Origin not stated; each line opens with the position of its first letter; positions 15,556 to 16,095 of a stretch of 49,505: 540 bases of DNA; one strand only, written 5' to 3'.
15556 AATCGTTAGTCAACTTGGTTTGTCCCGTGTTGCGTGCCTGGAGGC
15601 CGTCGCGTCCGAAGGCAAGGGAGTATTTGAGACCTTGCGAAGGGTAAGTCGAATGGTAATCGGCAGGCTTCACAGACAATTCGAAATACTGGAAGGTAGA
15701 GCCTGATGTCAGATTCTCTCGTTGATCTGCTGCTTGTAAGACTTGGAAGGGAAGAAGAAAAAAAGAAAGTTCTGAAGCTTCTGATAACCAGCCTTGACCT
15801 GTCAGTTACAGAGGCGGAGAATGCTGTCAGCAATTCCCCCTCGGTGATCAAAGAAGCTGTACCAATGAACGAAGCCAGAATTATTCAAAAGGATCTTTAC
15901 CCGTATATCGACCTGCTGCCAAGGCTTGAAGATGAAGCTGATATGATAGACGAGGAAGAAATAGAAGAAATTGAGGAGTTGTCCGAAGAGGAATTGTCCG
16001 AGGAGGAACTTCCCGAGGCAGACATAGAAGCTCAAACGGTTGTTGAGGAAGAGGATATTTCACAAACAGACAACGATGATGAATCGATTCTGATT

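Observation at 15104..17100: MglA-type GTPase translationally coupled to a membrane protein with a ribosomal L7/L12-CTD-like domain and a 4xCxxC zinc module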

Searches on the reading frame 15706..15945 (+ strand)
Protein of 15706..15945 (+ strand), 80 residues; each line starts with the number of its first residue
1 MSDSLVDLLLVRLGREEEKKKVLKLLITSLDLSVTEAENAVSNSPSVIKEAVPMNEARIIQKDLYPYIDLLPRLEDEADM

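Call 3: search_protein_families(library=pfam, proteins=[window:15706-15945:+], max_evalue=10)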
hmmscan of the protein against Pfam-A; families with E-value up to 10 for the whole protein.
window:15706-15945:+ (80 aa): 1 family
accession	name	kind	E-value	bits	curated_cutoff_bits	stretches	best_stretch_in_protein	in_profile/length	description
PF00542.24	Ribosomal_L12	-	3.8e-06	27.6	25.9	1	16-64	9-57/67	Ribosomal protein L7/L12 C-terminal domain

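Call 19: search_solved_structures(query=A2, max_evalue=10, show_alignments=3)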
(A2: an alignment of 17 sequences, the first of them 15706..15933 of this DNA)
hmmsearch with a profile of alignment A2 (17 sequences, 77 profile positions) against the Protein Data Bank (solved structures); distinct sequences matched with E-value up to 10: 8.
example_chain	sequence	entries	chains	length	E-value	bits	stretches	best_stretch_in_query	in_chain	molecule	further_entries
2bcw_B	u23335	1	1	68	0.1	15.9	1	29-65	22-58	50S ribosomal protein L7/L12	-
3j9y_7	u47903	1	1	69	0.1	15.8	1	29-65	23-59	50S ribosomal protein L7/L12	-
1ctf_A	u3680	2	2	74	0.11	15.8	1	24-65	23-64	RIBOSOMAL PROTEIN L7/L12 | 50S ribosomal protein L7/L12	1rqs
3j7z_6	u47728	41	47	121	0.23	14.7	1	31-65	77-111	50S ribosomal protein L7/L12 | Large ribosomal subunit protein bL12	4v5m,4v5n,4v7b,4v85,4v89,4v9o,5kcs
4v4v_B3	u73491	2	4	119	0.23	14.7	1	29-65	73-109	50S ribosomal protein L7/L12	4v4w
1rqu_A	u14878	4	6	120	0.23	14.7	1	29-65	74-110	50S ribosomal protein L7/L12 | 50S ribosomal protein L12 | Large ribosomal subunit protein bL12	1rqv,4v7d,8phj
3gfk_B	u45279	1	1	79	0.66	13.3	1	15-36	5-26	DNA-directed RNA polymerase subunit alpha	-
7pao_W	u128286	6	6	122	1.6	12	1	19-64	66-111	50S ribosomal protein L7/L12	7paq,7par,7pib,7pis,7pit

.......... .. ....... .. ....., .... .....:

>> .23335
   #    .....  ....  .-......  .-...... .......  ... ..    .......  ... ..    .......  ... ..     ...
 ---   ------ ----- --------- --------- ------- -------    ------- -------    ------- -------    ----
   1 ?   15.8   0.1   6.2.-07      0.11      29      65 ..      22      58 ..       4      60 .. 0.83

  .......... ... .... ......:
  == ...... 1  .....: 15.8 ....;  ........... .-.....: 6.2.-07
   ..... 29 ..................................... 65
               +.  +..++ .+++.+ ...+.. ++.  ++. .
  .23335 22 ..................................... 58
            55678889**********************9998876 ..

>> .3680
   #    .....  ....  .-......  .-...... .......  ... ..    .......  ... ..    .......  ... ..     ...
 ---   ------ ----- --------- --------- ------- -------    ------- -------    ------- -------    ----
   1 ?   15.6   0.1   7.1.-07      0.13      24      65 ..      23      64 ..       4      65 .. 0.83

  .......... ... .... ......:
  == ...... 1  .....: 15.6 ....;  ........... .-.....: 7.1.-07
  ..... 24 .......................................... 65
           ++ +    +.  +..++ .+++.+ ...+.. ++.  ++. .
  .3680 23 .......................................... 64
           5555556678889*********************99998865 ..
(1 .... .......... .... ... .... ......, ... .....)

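Call 20: search_protein_families(library=pfam, alignment_id=A2, max_evalue=0.01)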
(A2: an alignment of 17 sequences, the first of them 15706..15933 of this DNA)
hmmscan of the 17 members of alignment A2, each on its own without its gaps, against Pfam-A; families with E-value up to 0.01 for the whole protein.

A. member 1, window:15706-15933:+ (76 aa): 1 family
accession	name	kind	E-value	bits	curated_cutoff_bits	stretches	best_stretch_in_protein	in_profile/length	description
PF00542.24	Ribosomal_L12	-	3.3e-06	27.7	25.9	1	16-64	9-57/67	Ribosomal protein L7/L12 C-terminal domain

B. families by the number of members that match (of 17 scanned): 2 families
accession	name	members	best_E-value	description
PF00542.24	Ribosomal_L12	11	5.4e-07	Ribosomal protein L7/L12 C-terminal domain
PF22562.2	UBA_7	2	0.00066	UBA-like domain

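Call 27: predict_structure(alignment_id=A2)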
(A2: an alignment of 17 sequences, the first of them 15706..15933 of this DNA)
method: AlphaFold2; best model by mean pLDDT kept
length: 76 residues; sequences in the alignment: 17
mean_pLDDT: 89.1   pTM: 0.73
mean pLDDT of the five models: 89.1, 88.4, 87.9, 87.9, 87.7
residues with pLDDT >= 90: 60; 70-90: 11; 50-70: 4; < 50: 1
segments of 3 or more residues with pLDDT < 50: none
pLDDT, mean of each block of 10 residues (from residue 1): 82 91 91 92 92 92 92 73
secondary structure, 60 per line:
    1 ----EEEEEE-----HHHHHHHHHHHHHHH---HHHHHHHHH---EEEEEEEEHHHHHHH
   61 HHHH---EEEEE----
elements in order: E5-10 H16-30 H34-42 E46-53 H54-64 E68-72

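Call 31: fold_search(model_id=the predicted structure, library=pdb)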
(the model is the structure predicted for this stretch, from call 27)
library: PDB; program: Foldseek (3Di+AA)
matches with E <= 10: 262; with E <= 0.001: 0
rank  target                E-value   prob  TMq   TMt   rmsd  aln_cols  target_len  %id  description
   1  2zjq_5                4.9e-03  1.00  0.67  0.71   3.2        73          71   25  Interaction of L7 with L11 induced by Microccocin binding to the Deinococcus radiodurans 50S subunit (released 2008-06-17)
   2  1rqs_MODEL_1_A        7.7e-03  1.00  0.64  0.66   3.0        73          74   20  NMR structure of C-terminal domain of ribosomal protein L7 from E.coli (released 2004-03-02)
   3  1ctf                  1.1e-02  1.00  0.70  0.77   1.9        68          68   25  STRUCTURE OF THE C-TERMINAL DOMAIN OF THE RIBOSOMAL PROTEIN L7/L12 FROM ESCHERICHIA COLI AT 1.7 ANGSTROMS (released 1987-01-15)
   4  1rqu_A                2.1e-02  1.00  0.65  0.45   3.1        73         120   20  NMR structure of L7 dimer from E.coli (released 2004-03-02)
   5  3j9y_7                2.2e-02  1.00  0.63  0.68   3.0        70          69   21  Cryo-EM structure of tetracycline resistance protein TetM bound to a translating E.coli ribosome (released 2015-04-15)
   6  7pao_W                3.5e-02  1.00  0.60  0.65   3.2        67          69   24  70S ribosome with EF-G, A*- and P/E-site tRNAs in Mycoplasma pneumoniae cells (released 2022-05-25)
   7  4v5m_BL               4.8e-02  0.99  0.58  0.64   3.1        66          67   23  tRNA tranlocation on the 70S ribosome: the pre-translocational translocation intermediate TI(PRE) (released 2014-07-09)
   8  1mbu_C                6.6e-02  0.99  0.67  0.60   4.2        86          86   14  Crystal Structure Analysis of ClpSN heterodimer (released 2002-12-11)
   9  1r6q_D                6.6e-02  0.99  0.66  0.55   4.2        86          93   14  ClpNS with fragments (released 2005-02-15)
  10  8phj_W                7.0e-02  0.99  0.57  0.67   2.8        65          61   23  cA4-bound Cami1 in complex with 70S ribosome (released 2023-12-13)
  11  6mkj                  7.0e-02  0.96  0.55  0.09   3.9        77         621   21  Crystal structure of penicillin binding protein 5 (PBP5) from Enterococcus faecium in the closed conformation (released 2018-10-31)
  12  1dd3_A                7.5e-02  1.00  0.66  0.42   2.7        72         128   28  CRYSTAL STRUCTURE OF RIBOSOMAL PROTEIN L12 FROM THERMOTOGA MARITIMA (released 2000-11-13)
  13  6gb2_BL               9.0e-02  1.00  0.67  0.72   2.4        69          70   22  Unique features of mammalian mitochondrial translation initiation revealed by cryo-EM. This file contains the 39S rib (released 2018-08-08)
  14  1r6o_D                9.0e-02  0.99  0.67  0.56   4.2        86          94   14  ATP-dependent Clp protease ATP-binding subunit clpA/ATP-dependent Clp protease adaptor protein clpS (released 2005-02-15)
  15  8yeq                  9.6e-02  0.98  0.60  0.62   3.4        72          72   19  Crystal structure of L7/L12 Ribosomal Protein from Mycobacterium tuberculosis (released 2024-09-04)
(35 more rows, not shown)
